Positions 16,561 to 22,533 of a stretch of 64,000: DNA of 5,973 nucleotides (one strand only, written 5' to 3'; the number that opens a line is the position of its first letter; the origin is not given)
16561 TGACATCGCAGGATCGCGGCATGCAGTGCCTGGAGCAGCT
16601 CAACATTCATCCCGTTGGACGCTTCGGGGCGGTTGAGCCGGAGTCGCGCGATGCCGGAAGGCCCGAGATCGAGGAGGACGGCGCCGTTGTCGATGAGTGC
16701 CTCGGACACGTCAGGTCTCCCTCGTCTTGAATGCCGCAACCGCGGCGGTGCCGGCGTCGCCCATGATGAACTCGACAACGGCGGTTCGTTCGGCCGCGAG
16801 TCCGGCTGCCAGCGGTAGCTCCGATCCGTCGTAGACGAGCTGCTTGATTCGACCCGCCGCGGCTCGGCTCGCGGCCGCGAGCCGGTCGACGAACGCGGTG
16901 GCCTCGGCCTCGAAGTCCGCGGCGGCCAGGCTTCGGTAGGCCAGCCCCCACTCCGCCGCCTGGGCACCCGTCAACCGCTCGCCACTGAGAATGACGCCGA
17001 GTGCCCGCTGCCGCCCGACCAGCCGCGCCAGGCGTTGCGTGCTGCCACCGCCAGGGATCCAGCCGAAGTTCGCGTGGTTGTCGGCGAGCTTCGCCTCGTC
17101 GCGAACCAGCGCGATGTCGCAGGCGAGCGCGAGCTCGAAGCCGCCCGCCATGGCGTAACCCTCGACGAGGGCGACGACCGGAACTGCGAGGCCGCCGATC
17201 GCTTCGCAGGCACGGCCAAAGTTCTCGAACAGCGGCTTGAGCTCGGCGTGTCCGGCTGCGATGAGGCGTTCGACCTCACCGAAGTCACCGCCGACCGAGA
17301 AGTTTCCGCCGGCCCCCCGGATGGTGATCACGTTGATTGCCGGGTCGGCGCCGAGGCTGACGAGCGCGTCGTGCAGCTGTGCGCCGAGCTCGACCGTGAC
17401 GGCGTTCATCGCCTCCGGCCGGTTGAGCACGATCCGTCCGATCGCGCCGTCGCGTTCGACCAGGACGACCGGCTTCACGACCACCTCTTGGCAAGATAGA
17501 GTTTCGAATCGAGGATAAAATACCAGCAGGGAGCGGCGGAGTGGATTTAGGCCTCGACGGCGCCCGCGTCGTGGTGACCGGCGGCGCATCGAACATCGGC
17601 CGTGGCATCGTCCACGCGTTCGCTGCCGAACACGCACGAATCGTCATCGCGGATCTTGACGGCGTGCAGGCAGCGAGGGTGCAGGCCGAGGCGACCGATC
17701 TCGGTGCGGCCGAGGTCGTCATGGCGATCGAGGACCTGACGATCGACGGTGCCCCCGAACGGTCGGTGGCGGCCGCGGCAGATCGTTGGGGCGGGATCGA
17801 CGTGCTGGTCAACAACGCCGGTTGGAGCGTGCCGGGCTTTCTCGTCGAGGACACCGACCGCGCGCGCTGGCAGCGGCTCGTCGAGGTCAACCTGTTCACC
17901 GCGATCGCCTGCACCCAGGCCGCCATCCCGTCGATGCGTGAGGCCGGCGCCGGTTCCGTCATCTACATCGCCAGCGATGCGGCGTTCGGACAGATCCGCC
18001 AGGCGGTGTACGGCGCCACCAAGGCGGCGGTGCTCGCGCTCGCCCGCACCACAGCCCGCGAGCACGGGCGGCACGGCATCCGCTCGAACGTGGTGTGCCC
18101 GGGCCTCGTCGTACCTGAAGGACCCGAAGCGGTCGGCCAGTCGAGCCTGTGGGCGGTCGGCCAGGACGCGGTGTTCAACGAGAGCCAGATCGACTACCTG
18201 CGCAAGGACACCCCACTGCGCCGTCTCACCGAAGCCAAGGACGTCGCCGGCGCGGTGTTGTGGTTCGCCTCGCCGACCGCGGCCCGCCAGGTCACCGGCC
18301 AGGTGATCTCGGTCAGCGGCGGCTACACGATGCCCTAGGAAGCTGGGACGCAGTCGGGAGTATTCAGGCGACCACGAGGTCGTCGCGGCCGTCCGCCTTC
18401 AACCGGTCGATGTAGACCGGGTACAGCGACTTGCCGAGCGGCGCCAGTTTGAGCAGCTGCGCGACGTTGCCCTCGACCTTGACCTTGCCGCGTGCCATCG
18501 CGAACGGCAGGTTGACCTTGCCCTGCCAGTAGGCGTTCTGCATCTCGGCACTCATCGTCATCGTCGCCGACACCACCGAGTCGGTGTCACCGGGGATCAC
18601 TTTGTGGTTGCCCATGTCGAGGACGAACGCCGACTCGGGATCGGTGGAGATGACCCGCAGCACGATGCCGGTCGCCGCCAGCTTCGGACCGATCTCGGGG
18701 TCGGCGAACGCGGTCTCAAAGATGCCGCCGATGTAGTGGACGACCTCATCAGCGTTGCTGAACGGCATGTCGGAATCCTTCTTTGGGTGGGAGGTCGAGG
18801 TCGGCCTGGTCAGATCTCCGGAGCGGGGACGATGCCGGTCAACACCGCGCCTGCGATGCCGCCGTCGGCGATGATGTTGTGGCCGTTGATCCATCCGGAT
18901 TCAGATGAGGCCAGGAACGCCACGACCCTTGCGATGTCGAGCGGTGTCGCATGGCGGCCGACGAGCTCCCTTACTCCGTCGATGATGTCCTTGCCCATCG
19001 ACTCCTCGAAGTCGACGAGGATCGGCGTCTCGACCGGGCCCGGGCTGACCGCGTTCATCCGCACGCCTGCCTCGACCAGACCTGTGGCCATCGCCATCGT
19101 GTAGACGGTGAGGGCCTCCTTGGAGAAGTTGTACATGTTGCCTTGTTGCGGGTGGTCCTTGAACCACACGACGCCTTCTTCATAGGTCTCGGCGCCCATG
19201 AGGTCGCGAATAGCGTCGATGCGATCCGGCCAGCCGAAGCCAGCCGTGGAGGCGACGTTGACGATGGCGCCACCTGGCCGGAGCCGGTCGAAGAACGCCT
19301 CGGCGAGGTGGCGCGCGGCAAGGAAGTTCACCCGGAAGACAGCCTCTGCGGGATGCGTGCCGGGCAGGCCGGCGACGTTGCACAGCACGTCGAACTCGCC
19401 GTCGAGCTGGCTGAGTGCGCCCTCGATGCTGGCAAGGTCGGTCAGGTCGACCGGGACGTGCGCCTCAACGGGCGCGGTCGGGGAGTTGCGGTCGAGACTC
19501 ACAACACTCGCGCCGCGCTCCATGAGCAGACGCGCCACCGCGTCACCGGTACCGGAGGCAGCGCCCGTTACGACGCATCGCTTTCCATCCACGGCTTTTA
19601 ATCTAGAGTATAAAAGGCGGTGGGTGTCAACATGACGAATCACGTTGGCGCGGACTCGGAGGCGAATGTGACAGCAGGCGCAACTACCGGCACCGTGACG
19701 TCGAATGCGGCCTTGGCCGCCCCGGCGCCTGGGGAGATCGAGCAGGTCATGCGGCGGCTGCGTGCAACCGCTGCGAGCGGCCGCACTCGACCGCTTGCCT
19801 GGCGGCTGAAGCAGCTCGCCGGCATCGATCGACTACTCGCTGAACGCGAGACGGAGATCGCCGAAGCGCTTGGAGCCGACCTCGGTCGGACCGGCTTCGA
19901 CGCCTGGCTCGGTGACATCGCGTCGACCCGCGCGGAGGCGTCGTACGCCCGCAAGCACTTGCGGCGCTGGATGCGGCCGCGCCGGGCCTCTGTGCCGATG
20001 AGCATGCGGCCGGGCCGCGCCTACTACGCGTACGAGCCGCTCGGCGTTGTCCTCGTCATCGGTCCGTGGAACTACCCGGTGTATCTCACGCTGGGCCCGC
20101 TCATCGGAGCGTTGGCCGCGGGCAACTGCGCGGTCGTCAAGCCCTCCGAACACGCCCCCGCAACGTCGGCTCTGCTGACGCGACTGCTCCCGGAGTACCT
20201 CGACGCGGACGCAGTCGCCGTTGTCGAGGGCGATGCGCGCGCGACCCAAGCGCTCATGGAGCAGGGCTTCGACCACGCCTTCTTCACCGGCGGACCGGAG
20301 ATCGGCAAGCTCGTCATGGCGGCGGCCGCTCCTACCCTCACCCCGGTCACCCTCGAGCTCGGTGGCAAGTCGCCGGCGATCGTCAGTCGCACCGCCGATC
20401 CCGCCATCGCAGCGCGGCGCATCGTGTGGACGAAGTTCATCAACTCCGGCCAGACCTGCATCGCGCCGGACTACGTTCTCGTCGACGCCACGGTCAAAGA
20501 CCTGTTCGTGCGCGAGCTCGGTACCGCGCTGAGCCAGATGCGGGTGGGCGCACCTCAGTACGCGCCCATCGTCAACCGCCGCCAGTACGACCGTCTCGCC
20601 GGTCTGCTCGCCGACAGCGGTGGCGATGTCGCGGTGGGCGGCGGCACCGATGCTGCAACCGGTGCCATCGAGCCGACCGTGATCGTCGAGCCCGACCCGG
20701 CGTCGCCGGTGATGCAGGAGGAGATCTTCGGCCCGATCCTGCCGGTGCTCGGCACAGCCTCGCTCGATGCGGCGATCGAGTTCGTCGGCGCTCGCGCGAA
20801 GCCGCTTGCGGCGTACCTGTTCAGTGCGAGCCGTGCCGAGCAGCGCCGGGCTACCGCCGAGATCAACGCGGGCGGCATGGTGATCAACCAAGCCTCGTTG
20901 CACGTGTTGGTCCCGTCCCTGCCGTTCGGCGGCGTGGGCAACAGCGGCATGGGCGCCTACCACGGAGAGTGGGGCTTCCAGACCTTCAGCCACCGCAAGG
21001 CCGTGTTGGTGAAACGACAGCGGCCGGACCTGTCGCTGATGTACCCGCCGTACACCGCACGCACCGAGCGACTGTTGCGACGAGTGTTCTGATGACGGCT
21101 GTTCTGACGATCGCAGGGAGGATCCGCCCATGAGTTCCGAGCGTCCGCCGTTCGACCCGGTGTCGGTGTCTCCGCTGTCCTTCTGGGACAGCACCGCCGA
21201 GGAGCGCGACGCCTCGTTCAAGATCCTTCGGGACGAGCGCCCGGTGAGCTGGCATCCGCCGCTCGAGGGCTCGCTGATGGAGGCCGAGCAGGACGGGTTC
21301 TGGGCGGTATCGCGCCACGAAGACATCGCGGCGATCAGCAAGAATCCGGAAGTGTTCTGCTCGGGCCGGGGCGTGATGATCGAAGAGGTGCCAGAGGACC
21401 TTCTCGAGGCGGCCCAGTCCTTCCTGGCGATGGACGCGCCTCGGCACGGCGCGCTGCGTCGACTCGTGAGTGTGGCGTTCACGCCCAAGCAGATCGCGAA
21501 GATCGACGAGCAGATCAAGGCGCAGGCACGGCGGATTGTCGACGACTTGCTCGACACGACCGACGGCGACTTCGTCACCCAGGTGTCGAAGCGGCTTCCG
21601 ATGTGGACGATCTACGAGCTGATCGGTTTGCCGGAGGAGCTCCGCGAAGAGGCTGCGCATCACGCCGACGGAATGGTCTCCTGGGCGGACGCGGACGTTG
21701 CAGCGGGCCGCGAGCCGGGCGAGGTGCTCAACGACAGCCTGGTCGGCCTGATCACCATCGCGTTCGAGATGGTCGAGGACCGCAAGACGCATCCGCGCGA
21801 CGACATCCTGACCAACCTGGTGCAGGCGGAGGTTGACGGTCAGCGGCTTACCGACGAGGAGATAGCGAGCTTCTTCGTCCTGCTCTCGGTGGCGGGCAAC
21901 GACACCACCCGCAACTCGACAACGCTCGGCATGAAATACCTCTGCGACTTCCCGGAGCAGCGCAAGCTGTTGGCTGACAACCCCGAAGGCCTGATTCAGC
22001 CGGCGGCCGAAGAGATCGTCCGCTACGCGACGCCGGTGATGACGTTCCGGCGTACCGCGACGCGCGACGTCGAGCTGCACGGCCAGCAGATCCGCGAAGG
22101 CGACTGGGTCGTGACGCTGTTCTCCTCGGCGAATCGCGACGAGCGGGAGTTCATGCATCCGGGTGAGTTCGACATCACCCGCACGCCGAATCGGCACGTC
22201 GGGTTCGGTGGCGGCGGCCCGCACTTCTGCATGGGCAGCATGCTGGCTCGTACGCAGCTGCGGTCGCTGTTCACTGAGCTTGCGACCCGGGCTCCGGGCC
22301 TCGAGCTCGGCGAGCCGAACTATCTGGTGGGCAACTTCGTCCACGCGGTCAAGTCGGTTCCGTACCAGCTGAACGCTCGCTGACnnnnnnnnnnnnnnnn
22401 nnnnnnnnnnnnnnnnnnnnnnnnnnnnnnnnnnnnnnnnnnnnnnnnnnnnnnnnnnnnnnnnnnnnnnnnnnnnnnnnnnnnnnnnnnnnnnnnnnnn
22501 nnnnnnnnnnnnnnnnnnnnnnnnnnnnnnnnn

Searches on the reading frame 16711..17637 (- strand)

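Call 9: search_protein_families(library=pfam, proteins=[window:16711-17637:-])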
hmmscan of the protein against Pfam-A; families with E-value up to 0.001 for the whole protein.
window:16711-17637:- (308 aa): 2 families
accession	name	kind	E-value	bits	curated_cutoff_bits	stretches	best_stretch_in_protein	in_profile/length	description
PF00378.25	ECH_1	-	1.3e-44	152.9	27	1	62-303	2-240/251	Enoyl-CoA hydratase/isomerase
PF16113.10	ECH_2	-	6.8e-27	95.3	27.2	1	66-270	1-201/335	Enoyl-CoA hydratase/isomerase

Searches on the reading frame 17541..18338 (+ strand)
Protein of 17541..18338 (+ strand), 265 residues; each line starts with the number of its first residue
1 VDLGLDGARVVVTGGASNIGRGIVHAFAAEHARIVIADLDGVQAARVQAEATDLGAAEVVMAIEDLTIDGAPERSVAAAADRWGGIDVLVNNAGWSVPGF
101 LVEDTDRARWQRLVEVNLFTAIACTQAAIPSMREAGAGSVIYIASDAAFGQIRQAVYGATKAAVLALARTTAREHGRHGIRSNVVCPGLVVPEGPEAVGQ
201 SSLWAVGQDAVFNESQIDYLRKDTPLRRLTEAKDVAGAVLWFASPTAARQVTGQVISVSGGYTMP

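Call 9: search_protein_families(library=pfam, proteins=[window:17541-18338:+])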
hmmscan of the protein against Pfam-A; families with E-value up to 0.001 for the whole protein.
window:17541-18338:+ (265 aa): 5 families
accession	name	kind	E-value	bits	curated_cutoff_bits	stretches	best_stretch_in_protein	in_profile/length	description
PF13561.12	adh_short_C2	-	1.1e-48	166.3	27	1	16-263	3-236/236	Enoyl-(Acyl carrier protein) reductase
PF00106.31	adh_short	-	3.4e-42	144.6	26.6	1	10-191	3-183/195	short chain dehydrogenase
PF01370.27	Epimerase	-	3.2e-06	27.2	20.9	1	10-244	1-226/240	NAD dependent epimerase/dehydratase family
PF08659.16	KR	-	0.00021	21.7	22.6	1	9-173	2-165/180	KR domain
PF02719.21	Polysacc_synt_2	-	0.00062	19.5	20.2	0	10-185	1-166/293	Polysaccharide biosynthesis protein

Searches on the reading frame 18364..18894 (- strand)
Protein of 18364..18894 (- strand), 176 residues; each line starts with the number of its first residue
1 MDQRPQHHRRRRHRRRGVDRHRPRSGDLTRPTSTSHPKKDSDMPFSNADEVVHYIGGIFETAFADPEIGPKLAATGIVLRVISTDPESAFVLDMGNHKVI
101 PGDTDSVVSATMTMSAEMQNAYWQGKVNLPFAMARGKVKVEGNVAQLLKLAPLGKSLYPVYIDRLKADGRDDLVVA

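Call 9: search_protein_families(library=pfam, proteins=[window:18364-18894:-])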
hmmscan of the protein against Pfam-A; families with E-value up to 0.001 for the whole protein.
window:18364-18894:- (176 aa): 2 families
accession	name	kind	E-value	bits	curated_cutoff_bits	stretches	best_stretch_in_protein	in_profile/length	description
PF02036.22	SCP2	-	2.6e-06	28.1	21.3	1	65-153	9-99/101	SCP-2 sterol transfer family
PF14864.11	Alkyl_sulf_C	-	0.00034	21.3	27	1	69-151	26-110/125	Alkyl sulfatase C-terminal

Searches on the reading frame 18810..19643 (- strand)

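Call 9: search_protein_families(library=pfam, proteins=[window:18810-19643:-])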
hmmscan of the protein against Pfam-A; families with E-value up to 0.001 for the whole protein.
window:18810-19643:- (277 aa): 3 families
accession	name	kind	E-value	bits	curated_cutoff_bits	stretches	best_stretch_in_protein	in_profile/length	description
PF13561.12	adh_short_C2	-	2.6e-29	102.9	27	2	167-263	139-235/236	Enoyl-(Acyl carrier protein) reductase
PF00106.31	adh_short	-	1.6e-22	80.4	26.6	2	23-136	3-140/195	short chain dehydrogenase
PF01370.27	Epimerase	-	3.4e-08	33.7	20.9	1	24-142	2-125/240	NAD dependent epimerase/dehydratase family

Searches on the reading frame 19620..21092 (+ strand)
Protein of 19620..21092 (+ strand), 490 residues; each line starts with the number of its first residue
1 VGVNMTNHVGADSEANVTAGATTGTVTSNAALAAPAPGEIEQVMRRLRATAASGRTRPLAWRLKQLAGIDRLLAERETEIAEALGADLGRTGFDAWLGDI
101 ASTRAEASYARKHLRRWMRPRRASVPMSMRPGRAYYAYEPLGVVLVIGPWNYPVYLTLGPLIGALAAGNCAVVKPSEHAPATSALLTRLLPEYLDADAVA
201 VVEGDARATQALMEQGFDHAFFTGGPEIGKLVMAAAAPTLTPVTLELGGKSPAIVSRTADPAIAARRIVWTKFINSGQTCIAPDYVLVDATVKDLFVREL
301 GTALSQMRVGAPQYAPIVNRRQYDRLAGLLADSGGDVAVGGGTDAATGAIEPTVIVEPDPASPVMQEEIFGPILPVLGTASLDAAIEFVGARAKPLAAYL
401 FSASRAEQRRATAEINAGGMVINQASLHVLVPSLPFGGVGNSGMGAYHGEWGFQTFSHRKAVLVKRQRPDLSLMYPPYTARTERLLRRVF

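Call 9: search_protein_families(library=pfam, proteins=[window:19620-21092:+])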
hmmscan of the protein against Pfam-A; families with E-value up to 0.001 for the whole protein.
window:19620-21092:+ (490 aa): 2 families
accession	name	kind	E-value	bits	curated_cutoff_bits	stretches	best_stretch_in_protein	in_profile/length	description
PF00171.27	Aldedh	-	1e-89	301.7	23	1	23-462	16-461/461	Aldehyde dehydrogenase family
PF05893.19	LuxC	-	3.8e-05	23.2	21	1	134-313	82-268/401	Acyl-CoA reductase (LuxC)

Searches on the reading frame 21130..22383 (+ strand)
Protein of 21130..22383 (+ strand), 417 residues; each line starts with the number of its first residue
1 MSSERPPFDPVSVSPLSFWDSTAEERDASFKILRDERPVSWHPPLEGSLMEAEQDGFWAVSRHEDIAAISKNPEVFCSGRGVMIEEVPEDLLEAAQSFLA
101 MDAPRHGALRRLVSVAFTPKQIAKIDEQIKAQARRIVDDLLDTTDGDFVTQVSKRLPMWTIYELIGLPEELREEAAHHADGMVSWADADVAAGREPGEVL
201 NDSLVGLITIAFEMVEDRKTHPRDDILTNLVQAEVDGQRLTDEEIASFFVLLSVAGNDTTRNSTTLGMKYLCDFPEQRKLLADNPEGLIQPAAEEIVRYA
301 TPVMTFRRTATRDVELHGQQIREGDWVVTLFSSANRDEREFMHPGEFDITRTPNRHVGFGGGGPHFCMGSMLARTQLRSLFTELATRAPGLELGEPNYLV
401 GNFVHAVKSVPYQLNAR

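Call 9: search_protein_families(library=pfam, proteins=[window:21130-22383:+])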
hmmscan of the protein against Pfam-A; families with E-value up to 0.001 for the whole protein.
window:21130-22383:+ (417 aa): 1 family
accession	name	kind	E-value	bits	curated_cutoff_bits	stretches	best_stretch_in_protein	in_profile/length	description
PF00067.27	p450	-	1.2e-18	67.6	22.8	1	294-383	329-427/462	Cytochrome P450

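Call 28: search_protein_families(library=ncbifam, proteins=[window:21130-22383:+])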
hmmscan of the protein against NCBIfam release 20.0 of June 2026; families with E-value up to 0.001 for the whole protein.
window:21130-22383:+ (417 aa): 9 families
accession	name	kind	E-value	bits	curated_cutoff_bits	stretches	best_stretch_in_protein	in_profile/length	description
NF041802.1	P450_SolI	exception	5.5e-45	153.6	850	1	30-410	36-418/424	solanimycin biosynthesis cytochrome P450 SolI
NF041177.1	Cyp119_Thmprot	equivalog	4.2e-39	134.4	680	1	97-393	67-345/368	cytochrome P450 Cyp119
NF045816.1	PentlenlactSyn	equivalog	2.1e-37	128.8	700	1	101-397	86-375/396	pentalenolactone synthase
TIGR04515.1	P450_rel_GT_act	subfamily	4e-35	121.9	343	1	47-393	44-364/386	P450-derived glycosyltransferase activator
TIGR04458.1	CYP450_TxtE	equivalog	3.9e-33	114.7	500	1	57-414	34-402/403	4-nitrotryptophan synthase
TIGR04538.1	P450_cycloAA_1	subfamily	4.1e-32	111.5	500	1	53-378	28-356/395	cytochrome P450, cyclodipeptide synthase-associated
NF050147.1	aminopyruv_ApyO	equivalog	5.1e-12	45.2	525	1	86-388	68-393/444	RiPP biosynthesis cytochrome P450 ApyO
NF051859.1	AlbFlvMonOxTrpSyn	equivalog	2.2e-10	39.7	700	1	201-351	213-382/457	bifunctional albaflavenone monooxygenase/terpene synthase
NF045812.1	PentlenOxigase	equivalog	4.4e-08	32.4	800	1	218-376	214-397/444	pentalenene oxygenase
